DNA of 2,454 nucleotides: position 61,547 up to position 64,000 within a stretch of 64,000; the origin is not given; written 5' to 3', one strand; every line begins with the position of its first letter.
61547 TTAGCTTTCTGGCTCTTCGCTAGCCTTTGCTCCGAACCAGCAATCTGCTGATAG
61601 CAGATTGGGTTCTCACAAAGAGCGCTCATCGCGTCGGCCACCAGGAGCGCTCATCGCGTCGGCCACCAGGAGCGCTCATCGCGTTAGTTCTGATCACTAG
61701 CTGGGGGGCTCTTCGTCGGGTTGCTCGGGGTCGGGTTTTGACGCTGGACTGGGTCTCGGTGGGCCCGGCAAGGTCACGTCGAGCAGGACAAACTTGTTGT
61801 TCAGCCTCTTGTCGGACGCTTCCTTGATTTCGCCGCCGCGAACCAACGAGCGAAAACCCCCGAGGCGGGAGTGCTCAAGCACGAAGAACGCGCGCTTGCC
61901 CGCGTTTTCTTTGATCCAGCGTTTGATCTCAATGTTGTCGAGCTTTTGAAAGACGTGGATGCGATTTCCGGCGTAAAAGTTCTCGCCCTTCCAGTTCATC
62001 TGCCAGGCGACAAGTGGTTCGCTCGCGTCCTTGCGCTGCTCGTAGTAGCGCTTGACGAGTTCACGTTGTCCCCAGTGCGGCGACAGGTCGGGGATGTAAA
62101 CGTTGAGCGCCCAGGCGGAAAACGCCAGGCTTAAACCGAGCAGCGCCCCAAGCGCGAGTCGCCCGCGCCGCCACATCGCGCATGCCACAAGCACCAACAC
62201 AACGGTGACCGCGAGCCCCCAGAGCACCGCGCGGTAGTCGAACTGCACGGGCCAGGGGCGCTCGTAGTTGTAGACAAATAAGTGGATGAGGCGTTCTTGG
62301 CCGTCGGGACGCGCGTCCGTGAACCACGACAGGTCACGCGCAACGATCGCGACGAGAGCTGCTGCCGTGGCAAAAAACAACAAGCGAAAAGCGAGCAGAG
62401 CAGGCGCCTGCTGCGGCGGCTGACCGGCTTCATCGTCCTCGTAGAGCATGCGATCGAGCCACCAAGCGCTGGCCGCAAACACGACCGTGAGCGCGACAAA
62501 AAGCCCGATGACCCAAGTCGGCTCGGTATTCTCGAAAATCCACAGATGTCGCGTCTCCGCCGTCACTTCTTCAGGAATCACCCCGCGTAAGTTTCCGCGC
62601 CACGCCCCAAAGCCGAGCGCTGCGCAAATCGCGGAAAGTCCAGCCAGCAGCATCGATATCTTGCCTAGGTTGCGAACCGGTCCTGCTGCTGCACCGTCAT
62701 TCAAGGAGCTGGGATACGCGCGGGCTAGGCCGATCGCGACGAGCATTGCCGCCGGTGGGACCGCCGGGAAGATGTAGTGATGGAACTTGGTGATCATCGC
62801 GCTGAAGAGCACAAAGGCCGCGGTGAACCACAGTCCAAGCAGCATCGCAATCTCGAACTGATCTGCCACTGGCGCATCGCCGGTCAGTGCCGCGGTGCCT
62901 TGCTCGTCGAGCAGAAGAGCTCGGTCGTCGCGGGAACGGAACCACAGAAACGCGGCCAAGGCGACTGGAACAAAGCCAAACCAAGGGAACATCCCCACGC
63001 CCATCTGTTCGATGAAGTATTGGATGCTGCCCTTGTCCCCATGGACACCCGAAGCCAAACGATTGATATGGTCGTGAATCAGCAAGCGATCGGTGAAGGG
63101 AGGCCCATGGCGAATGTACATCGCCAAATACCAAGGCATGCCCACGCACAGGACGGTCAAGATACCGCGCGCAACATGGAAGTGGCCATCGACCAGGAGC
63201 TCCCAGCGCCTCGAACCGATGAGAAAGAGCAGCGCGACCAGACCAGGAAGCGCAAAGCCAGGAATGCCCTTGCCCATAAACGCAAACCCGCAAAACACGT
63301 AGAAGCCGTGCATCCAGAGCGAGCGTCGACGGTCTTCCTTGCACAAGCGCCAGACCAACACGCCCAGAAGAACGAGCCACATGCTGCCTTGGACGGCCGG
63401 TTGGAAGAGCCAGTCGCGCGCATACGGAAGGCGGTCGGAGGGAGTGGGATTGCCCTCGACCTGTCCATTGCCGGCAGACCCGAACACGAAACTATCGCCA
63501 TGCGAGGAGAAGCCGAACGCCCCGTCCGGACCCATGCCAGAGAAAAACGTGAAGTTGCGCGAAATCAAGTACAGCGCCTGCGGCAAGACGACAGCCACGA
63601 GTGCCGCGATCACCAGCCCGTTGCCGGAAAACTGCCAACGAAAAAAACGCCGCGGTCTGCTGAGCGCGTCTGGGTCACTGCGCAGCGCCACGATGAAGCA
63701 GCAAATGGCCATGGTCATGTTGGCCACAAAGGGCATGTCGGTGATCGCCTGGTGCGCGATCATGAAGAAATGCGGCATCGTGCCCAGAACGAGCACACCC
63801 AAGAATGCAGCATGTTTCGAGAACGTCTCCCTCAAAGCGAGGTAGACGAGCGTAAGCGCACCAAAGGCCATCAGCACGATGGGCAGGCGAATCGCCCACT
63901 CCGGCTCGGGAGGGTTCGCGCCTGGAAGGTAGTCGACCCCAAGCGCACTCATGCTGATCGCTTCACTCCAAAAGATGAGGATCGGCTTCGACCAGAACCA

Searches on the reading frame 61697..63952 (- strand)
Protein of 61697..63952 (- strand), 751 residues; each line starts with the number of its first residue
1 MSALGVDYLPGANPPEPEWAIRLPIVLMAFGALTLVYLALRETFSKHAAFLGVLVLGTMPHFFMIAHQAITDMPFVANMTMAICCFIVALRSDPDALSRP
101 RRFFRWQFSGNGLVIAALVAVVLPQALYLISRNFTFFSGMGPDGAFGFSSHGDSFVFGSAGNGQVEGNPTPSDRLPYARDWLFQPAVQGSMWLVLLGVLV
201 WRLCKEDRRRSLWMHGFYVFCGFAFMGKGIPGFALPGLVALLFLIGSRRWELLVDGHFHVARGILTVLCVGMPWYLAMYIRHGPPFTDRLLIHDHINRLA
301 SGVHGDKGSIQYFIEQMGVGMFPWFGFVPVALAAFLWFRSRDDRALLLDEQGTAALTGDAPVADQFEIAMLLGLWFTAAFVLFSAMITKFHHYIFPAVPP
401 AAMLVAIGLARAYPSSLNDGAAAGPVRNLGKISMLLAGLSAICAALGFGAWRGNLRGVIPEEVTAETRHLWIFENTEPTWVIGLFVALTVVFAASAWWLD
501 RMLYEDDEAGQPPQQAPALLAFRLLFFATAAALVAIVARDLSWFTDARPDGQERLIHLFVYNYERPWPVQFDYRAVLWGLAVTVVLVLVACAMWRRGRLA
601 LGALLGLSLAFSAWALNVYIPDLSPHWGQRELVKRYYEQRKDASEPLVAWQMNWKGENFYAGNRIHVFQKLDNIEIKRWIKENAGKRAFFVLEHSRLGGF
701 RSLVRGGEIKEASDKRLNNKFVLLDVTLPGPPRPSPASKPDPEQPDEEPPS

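Call 13: search_protein_families(library=pfam, proteins=[window:61697-63952:-])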
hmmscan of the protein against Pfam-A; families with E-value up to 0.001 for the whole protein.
window:61697-63952:- (751 aa): 2 families
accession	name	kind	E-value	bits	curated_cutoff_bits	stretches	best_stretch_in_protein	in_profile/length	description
PF13231.12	PMT_2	-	3.4e-08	34.3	26.1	1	17-93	20-96/160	Dolichyl-phosphate-mannose-protein mannosyltransferase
PF02366.24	PMT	-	5e-05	23.4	22.7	1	16-91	80-156/245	Dolichyl-phosphate-mannose-protein mannosyltransferase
